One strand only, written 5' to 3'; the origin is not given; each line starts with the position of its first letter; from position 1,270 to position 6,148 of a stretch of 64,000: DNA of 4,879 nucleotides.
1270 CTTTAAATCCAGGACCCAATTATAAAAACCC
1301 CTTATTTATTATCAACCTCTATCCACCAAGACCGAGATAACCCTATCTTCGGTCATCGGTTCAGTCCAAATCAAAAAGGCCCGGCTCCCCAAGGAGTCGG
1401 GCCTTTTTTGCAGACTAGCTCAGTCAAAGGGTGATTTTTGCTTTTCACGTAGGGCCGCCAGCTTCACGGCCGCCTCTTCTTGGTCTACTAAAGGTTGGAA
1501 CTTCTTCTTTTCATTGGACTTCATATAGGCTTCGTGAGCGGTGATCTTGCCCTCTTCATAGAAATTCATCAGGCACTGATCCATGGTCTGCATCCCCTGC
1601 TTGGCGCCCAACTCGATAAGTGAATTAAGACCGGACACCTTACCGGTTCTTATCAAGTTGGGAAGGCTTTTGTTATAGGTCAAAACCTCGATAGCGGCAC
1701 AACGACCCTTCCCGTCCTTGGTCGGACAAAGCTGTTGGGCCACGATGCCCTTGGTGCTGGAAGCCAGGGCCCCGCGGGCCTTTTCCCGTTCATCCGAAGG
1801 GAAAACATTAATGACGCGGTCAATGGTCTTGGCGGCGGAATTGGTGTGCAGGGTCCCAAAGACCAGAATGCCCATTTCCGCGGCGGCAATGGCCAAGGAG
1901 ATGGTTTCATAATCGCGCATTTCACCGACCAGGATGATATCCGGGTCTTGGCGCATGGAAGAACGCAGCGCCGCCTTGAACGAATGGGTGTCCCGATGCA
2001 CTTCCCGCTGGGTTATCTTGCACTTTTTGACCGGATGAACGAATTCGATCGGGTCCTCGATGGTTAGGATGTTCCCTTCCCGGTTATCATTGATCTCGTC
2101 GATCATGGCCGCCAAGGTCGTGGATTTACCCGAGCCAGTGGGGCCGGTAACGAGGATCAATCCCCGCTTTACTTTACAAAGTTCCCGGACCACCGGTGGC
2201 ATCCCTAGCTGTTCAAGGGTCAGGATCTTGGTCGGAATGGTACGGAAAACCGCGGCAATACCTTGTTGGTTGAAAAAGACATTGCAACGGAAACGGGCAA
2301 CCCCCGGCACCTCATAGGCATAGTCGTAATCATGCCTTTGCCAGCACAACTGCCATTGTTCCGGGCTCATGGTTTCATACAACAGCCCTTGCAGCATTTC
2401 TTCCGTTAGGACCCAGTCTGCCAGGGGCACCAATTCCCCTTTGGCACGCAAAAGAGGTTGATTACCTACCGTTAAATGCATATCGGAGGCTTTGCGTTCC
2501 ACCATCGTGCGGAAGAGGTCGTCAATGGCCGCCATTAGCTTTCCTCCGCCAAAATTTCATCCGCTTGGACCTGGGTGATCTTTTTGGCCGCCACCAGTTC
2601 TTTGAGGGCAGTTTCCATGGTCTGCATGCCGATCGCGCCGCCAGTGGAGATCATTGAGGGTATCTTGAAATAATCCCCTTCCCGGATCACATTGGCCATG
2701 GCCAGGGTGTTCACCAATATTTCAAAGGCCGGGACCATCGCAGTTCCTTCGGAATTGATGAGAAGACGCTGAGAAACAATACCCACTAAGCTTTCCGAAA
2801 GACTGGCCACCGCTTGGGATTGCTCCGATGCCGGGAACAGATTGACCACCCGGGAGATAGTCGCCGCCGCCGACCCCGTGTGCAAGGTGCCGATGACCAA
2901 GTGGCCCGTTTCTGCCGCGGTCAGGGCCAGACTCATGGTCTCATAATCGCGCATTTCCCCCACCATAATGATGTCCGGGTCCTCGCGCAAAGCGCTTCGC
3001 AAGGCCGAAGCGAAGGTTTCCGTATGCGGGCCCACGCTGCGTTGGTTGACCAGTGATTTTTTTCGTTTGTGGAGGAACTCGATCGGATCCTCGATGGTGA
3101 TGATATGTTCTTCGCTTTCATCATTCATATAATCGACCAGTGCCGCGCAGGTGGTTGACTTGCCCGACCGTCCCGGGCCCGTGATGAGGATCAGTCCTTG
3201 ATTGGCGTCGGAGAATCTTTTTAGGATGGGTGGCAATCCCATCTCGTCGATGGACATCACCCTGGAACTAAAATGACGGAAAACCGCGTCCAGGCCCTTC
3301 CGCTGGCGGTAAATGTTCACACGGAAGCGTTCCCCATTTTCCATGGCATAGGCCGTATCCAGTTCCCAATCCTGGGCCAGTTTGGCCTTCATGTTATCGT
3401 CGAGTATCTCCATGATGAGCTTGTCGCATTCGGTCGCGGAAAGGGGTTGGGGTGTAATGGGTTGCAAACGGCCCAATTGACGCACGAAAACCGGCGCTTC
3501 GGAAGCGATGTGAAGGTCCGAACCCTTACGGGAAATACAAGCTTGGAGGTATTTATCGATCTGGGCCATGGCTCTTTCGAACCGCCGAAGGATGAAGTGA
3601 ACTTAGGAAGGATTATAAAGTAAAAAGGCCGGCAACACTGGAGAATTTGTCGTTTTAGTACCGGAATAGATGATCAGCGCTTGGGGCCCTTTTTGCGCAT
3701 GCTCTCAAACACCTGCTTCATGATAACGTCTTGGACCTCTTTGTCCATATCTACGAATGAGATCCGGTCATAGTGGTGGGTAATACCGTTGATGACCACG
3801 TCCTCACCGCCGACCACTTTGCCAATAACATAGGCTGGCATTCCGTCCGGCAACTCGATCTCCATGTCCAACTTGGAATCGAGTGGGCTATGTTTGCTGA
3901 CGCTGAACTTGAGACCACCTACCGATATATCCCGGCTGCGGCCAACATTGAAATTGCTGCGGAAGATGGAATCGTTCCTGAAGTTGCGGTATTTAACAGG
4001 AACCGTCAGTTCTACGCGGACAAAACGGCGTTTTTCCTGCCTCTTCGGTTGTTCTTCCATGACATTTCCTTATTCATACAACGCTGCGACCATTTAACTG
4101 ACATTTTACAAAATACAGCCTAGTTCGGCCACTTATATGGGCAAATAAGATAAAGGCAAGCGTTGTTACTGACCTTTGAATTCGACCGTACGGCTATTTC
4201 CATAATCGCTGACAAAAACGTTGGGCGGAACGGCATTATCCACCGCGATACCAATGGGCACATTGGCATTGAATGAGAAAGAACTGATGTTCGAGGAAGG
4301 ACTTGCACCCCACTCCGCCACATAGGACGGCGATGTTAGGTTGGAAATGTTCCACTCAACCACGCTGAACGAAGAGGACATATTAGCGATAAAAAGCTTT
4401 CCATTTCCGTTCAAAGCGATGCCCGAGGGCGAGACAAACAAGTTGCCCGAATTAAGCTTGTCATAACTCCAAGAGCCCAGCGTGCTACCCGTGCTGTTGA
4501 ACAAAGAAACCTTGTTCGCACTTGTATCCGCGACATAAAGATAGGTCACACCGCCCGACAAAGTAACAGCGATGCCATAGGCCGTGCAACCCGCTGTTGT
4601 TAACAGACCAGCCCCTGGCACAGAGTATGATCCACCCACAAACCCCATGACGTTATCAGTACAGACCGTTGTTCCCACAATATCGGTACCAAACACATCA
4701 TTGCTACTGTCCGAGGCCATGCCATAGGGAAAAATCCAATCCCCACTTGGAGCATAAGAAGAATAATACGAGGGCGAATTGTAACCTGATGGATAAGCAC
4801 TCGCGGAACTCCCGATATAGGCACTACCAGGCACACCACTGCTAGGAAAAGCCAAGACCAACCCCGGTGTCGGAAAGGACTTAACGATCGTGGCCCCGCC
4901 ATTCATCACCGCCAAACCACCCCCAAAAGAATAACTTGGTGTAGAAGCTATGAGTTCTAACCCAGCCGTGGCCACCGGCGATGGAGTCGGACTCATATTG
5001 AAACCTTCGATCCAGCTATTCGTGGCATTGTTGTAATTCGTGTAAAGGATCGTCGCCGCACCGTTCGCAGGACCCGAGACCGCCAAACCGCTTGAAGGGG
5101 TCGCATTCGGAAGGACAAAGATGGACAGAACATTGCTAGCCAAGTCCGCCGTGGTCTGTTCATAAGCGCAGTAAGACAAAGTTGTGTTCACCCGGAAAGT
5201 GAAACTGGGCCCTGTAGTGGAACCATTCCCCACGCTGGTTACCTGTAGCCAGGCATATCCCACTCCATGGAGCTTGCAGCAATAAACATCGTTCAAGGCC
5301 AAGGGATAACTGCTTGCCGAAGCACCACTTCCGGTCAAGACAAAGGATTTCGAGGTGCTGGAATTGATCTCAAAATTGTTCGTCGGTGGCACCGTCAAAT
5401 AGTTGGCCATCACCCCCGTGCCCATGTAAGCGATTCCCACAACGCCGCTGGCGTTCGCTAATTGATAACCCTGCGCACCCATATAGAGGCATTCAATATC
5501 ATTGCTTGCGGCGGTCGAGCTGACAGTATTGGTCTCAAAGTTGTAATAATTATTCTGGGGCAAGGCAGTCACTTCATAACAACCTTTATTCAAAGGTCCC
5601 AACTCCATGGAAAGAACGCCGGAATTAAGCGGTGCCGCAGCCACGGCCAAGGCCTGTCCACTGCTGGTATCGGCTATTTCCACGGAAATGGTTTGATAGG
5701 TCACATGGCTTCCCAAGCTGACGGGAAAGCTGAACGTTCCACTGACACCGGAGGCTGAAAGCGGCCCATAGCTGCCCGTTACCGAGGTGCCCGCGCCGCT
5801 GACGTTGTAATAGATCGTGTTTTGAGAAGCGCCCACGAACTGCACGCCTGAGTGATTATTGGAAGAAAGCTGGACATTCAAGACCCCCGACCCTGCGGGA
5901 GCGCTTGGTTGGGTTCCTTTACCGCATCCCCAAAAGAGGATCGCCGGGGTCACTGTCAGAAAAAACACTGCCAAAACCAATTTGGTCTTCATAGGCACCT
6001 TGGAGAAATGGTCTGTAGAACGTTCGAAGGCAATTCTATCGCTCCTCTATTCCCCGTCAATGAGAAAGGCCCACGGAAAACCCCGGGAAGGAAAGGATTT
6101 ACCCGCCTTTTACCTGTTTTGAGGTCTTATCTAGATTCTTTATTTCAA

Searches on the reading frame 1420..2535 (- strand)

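Call 67: search_protein_families(library=pfam, proteins=[window:1420-2535:-], max_evalue=0.0001)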
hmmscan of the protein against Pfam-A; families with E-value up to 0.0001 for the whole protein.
window:1420-2535:- (371 aa): 1 family
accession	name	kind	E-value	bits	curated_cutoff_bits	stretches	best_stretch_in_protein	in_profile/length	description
PF00437.27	T2SSE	-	1.2e-45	156.3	24.9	1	82-279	94-287/370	Type II/IV secretion system protein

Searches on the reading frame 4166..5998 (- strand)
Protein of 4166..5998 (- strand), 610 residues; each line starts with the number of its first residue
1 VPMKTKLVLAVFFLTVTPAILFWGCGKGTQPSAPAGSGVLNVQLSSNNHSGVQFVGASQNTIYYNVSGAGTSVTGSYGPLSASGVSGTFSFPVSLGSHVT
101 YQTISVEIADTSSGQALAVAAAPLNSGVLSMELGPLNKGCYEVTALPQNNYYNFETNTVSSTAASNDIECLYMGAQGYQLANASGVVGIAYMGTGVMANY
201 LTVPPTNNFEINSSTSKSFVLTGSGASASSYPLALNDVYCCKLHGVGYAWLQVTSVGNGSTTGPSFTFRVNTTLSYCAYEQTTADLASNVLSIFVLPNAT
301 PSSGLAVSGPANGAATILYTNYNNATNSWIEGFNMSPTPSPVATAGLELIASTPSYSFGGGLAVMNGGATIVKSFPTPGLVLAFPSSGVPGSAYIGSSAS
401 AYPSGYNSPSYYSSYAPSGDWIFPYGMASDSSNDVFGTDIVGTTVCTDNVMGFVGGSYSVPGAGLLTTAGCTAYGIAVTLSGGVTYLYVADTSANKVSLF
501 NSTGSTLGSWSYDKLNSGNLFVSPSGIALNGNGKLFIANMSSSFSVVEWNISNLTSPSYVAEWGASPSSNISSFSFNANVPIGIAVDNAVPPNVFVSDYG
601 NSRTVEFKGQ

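Call 15: search_protein_families(library=pfam, proteins=[window:4166-5998:-], max_evalue=0.001)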
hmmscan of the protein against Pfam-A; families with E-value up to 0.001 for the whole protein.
window:4166-5998:- (610 aa): 1 family
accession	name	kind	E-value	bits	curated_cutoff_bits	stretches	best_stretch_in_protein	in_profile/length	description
PF01436.27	NHL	-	0.00081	19.7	20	0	521-546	1-25/28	NHL repeat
